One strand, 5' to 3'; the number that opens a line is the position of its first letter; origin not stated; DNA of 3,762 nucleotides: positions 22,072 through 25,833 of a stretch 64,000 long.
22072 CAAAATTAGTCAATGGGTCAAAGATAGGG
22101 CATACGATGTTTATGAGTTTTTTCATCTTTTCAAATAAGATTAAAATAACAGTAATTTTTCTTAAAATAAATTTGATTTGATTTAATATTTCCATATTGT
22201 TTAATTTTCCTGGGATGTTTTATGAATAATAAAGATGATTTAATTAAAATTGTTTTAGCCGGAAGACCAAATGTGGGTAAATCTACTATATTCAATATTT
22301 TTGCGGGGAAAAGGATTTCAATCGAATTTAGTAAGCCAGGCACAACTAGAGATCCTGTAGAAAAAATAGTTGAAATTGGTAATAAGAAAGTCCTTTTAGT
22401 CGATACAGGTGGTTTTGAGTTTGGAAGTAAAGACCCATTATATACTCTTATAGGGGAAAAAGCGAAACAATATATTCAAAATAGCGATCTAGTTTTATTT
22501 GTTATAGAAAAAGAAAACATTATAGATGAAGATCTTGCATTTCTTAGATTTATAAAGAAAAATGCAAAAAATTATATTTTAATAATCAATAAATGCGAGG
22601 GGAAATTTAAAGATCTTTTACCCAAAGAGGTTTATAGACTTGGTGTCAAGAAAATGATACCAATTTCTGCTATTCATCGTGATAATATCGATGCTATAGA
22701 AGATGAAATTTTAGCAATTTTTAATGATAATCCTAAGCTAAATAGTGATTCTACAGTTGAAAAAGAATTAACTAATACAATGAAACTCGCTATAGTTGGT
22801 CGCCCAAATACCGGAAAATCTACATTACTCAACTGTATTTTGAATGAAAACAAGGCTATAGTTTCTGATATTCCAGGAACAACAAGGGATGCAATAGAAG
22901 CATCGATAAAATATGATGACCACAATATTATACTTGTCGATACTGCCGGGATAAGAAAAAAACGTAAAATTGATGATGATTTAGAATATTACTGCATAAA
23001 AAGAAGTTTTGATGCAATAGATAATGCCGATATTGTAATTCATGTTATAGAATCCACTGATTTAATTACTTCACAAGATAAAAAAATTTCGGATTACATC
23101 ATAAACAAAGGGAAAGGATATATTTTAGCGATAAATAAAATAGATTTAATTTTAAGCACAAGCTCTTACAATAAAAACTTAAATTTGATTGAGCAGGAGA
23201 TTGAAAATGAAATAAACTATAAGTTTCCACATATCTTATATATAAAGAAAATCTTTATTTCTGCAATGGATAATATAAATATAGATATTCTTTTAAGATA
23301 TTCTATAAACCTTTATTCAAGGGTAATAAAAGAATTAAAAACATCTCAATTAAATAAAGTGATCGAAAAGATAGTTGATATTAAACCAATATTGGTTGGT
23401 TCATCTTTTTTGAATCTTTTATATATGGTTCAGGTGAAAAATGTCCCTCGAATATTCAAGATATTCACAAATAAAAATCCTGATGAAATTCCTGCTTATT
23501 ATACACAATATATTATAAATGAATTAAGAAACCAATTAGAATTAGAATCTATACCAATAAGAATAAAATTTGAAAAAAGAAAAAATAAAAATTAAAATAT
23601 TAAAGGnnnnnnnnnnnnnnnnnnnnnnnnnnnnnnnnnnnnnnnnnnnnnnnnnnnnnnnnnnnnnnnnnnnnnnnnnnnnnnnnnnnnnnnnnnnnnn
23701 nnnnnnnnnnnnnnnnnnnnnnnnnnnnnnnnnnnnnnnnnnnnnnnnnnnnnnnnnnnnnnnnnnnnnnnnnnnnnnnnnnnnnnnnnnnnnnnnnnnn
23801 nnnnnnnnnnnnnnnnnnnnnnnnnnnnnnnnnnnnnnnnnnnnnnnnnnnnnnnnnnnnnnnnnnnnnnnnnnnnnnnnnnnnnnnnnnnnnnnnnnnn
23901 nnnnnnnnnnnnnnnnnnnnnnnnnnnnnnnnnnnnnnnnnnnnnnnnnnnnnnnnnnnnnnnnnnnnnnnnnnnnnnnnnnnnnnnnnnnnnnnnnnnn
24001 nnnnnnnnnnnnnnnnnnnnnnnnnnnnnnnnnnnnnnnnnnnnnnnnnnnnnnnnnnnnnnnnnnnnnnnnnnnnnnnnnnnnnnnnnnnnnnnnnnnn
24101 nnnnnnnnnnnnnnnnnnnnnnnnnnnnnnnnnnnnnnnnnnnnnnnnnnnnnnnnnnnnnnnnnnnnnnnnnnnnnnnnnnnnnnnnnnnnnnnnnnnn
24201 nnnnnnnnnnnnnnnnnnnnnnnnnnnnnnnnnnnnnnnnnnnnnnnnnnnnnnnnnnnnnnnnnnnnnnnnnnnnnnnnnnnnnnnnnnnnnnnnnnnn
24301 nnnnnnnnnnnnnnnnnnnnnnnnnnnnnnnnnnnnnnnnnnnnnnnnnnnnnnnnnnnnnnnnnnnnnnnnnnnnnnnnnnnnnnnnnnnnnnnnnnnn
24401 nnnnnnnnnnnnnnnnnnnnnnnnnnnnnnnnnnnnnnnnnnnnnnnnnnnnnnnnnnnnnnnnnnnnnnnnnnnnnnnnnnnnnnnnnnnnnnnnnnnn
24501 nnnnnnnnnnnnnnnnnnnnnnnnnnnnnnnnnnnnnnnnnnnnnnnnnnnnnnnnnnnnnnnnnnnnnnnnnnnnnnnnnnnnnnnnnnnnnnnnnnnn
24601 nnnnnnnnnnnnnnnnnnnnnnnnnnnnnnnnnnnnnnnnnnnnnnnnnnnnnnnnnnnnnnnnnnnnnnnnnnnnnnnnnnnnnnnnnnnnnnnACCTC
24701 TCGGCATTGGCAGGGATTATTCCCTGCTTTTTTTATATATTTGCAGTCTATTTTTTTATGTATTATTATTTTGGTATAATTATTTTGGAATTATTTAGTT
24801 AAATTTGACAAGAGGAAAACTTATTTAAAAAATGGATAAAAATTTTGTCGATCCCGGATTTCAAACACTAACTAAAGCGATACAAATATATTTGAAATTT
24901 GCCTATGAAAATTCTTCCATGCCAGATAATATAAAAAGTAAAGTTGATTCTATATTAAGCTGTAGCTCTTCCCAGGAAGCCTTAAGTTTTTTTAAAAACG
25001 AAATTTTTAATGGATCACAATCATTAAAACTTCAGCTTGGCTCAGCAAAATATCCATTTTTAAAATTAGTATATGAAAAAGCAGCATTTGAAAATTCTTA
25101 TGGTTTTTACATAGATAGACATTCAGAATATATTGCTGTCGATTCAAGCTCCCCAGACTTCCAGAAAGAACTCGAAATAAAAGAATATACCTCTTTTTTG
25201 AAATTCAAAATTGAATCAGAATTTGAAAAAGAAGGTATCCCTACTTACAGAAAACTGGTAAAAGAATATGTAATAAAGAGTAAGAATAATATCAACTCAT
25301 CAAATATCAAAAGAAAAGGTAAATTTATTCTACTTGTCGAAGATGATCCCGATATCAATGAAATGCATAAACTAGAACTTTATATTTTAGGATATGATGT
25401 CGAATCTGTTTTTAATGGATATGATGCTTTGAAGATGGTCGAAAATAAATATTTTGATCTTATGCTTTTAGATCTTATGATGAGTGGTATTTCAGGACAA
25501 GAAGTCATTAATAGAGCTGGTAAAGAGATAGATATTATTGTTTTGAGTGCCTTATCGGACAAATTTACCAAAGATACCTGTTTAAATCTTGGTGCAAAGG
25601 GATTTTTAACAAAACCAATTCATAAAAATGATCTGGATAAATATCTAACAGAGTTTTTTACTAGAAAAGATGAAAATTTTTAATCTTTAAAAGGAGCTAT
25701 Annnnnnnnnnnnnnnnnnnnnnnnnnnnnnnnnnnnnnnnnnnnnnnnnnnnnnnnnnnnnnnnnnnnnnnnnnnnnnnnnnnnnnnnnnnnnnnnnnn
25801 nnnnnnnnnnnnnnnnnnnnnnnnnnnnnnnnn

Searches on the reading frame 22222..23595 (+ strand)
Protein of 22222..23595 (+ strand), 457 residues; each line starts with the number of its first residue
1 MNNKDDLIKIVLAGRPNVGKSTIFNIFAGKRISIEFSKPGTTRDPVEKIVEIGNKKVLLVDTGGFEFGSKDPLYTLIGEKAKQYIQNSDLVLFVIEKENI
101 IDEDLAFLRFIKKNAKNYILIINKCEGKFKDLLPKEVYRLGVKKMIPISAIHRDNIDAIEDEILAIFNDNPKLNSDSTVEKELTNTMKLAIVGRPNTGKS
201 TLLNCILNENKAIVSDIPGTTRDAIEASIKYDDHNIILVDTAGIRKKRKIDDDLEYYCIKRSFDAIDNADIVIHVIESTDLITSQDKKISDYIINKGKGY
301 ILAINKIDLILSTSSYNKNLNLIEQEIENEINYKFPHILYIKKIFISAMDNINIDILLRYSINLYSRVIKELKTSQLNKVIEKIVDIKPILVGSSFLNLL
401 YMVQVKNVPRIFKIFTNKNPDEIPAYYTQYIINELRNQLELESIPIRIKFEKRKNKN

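Call 52: search_protein_families(library=pfam, proteins=[window:22222-23595:+], max_evalue=0.01)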
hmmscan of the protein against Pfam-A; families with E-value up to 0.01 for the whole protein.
window:22222-23595:+ (457 aa): 21 families
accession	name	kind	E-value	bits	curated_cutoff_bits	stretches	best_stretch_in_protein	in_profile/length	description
PF01926.29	MMR_HSR1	-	1.3e-54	183.5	21.9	2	189-306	2-113/113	50S ribosome-binding GTPase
PF02421.24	FeoB_N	-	1.2e-22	80.5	27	2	188-325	2-132/156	Ferrous iron transport protein B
PF14714.11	KH_dom-like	-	7.3e-16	58.7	27.3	1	372-450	2-80/81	KH-domain-like of EngA bacterial GTPase enzymes, C-terminal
PF00350.29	Dynamin_N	-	4.9e-14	53.1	27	0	189-222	1-34/168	Dynamin family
PF00009.33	GTP_EFTU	-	2e-12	47.6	26.5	1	186-364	3-185/188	Elongation factor Tu GTP binding domain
PF04548.22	AIG1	-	7.1e-11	42.3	27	2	189-291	3-105/212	AIG1 family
PF00071.28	Ras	-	2.1e-06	27.9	21.6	0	9-126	1-115/162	Ras family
PF00025.27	Arf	-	5e-06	26.5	22.3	0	184-327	12-145/174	ADP-ribosylation factor family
PF08477.19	Roc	-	8e-06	26.5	27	0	9-125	1-118/119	Ras of Complex, Roc, domain of DAPkinase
PF00005.33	ABC_tran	-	1e-05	26.6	25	0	183-217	8-42/137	ABC transporter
PF03193.22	RsgA_GTPase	-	0.00025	21.4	30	0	174-245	95-169/174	RsgA GTPase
PF20720.3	nSTAND3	-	0.00041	20.5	27.2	0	180-240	11-72/155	Novel STAND NTPase 3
PF13479.12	AAA_24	-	0.00096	19.5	27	0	187-218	3-31/195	AAA domain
PF03266.21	NTPase_1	-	0.0018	18.6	23.9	0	9-25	1-17/168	NTPase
PF05621.17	TniB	-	0.0034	17.3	22.4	0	5-30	33-58/189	Bacterial TniB protein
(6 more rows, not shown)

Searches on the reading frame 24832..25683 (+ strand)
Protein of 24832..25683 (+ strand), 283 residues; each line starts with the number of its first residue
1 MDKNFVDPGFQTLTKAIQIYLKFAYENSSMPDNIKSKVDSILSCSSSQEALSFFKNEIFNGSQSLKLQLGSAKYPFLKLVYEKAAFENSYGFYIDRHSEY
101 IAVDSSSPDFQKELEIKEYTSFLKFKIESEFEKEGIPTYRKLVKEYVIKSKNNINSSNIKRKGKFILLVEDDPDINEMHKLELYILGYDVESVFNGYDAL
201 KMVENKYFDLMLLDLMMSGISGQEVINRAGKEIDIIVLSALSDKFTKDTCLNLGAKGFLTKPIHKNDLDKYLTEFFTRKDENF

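Call 14: search_protein_families(library=pfam, proteins=[window:24832-25683:+], max_evalue=0.001)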
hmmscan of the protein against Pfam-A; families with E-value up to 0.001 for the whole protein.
window:24832-25683:+ (283 aa): 1 family
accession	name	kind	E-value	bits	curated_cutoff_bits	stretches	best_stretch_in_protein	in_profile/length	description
PF00072.30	Response_reg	-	3.2e-21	76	30.2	1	166-271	1-109/111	Response regulator receiver domain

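Call 52: search_protein_families(library=pfam, proteins=[window:24832-25683:+], max_evalue=0.01)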
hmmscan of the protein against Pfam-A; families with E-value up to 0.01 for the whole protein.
window:24832-25683:+ (283 aa): 1 family
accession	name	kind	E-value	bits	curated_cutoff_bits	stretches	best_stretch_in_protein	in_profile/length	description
PF00072.30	Response_reg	-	3.2e-21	76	30.2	1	166-271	1-109/111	Response regulator receiver domain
